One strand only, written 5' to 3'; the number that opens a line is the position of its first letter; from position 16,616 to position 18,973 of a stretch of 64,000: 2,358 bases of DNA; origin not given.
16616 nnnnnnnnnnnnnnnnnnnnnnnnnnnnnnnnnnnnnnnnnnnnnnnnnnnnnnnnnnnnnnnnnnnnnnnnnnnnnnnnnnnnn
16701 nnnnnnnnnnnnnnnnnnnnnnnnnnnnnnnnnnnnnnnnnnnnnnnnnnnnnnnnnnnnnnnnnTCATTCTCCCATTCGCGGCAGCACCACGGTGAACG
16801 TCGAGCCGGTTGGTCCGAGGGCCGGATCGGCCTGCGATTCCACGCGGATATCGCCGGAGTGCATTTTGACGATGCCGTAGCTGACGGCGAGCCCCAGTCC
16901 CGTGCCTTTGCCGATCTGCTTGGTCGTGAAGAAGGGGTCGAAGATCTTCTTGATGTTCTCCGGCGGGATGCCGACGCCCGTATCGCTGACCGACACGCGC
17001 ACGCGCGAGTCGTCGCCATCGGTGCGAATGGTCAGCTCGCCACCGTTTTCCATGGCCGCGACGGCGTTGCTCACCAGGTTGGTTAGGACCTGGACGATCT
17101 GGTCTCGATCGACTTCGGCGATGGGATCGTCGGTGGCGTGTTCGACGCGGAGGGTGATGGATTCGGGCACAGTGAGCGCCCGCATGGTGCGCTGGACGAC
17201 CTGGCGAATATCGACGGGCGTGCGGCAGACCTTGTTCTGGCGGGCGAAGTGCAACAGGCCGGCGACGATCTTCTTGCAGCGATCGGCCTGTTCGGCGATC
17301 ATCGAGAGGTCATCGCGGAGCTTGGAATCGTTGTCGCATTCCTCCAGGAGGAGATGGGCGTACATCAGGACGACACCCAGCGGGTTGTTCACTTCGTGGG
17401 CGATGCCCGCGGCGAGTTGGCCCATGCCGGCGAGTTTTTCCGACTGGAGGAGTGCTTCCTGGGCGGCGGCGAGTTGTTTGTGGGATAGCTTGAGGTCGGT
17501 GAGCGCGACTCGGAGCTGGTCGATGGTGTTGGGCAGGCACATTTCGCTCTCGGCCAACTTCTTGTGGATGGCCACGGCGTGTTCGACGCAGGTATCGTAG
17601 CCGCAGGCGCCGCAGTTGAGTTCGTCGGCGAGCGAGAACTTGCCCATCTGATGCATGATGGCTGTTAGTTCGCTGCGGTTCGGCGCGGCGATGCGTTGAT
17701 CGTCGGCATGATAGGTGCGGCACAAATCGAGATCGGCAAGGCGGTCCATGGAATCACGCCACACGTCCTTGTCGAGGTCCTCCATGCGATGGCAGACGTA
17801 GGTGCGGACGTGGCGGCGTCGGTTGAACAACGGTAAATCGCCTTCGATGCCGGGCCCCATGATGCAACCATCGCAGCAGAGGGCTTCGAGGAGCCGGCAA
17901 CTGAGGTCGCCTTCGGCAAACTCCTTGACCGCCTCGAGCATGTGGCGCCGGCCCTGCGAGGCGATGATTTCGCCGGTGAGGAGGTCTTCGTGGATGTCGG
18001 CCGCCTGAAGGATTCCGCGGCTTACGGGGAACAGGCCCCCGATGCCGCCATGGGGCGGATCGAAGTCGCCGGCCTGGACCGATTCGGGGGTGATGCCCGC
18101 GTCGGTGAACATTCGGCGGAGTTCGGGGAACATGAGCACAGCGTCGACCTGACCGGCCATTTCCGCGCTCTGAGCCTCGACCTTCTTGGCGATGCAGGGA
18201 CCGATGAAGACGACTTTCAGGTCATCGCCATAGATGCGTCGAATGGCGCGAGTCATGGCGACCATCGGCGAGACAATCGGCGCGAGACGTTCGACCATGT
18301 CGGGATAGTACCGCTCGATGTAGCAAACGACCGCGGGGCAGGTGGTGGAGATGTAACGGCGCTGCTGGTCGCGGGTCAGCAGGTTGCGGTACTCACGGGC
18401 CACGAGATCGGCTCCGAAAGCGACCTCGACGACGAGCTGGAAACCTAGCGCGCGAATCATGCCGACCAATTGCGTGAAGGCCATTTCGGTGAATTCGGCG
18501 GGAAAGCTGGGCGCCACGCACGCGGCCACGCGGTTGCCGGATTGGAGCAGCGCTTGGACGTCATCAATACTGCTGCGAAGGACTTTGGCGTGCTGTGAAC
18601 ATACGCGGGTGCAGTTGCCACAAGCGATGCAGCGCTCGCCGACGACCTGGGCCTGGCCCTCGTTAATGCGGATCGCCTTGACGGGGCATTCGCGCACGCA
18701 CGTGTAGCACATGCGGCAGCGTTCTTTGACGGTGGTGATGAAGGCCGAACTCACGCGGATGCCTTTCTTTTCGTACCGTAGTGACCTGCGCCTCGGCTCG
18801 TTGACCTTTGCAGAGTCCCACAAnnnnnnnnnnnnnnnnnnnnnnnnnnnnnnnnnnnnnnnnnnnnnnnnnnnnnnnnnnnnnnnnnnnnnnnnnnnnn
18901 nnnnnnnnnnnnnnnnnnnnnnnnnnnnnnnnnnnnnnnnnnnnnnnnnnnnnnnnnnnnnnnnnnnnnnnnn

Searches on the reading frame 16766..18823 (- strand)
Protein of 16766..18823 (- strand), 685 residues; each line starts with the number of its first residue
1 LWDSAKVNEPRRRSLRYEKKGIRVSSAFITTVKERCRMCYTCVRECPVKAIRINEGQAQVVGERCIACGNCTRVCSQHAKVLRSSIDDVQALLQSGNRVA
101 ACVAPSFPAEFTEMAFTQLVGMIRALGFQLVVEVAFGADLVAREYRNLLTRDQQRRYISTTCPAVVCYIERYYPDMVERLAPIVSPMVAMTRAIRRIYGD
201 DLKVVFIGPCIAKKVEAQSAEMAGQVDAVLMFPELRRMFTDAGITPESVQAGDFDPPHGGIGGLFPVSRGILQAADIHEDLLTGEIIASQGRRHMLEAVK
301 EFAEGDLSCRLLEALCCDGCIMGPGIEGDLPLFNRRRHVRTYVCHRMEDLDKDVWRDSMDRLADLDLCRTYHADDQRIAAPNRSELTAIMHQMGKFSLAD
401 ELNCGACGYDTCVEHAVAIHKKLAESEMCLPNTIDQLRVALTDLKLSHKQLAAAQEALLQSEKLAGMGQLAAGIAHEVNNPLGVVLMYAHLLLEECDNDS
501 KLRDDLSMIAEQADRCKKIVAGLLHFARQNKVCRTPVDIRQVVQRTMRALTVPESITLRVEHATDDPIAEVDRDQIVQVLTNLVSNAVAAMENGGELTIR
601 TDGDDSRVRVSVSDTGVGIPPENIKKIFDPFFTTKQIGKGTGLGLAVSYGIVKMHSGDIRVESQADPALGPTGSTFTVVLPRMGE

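Call 3: search_protein_families(library=pfam, proteins=[window:16766-18823:-], max_evalue=1)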
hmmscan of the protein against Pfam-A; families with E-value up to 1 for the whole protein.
window:16766-18823:- (685 aa): 23 families
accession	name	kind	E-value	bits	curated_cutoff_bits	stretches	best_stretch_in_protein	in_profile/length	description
PF02906.19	Fe_hyd_lg_C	-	8.6e-50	170.1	22.1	1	98-324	2-245/245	Iron only hydrogenase large subunit, C-terminal domain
PF02518.31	HATPase_c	-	5.4e-27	94.9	26.4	1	572-682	2-109/111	Histidine kinase-, DNA gyrase B-, and HSP90-like ATPase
PF00512.31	HisKA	-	2e-14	53.8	26.9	1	468-529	3-63/66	His Kinase A (phospho-acceptor) domain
PF13237.11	Fer4_10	-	5.9e-07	29.8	25.5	1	33-75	6-52/53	4Fe-4S dicluster domain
PF04060.18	FeS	-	6.9e-07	29.3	23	1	402-431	4-33/33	Putative Fe-S cluster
PF00037.32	Fer4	-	2e-06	27.8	21.1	2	32-52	4-24/24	4Fe-4S binding domain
PF13187.11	Fer4_9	-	1.5e-05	25.4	27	1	35-78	1-50/52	4Fe-4S dicluster domain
PF12838.12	Fer4_7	-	6.8e-05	23.7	27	1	35-77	1-50/52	4Fe-4S dicluster domain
PF13581.12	HATPase_c_2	-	0.00023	21.6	27.4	1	567-653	23-110/127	Histidine kinase-like ATPase domain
PF12797.12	Fer4_2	-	0.00065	19.9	24.5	2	32-48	6-22/22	4Fe-4S binding domain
PF25160.1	LdpA_Fe-S-bd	-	0.0014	18.8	27.6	1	42-76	9-39/49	LdpA Fe-S cluster-binding domain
PF12837.12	Fer4_6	-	0.0041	17.5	25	2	29-51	2-24/24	4Fe-4S binding domain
PF14697.11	Fer4_21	-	0.0045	17.5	35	3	33-75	5-51/59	4Fe-4S dicluster domain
PF13589.12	HATPase_c_3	-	0.014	15.9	25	1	578-632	5-58/137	Histidine kinase-, DNA gyrase B-, and HSP90-like ATPase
PF13524.12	Glyco_trans_1_2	-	0.014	15.8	25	1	301-352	57-106/144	Glycosyl transferase-like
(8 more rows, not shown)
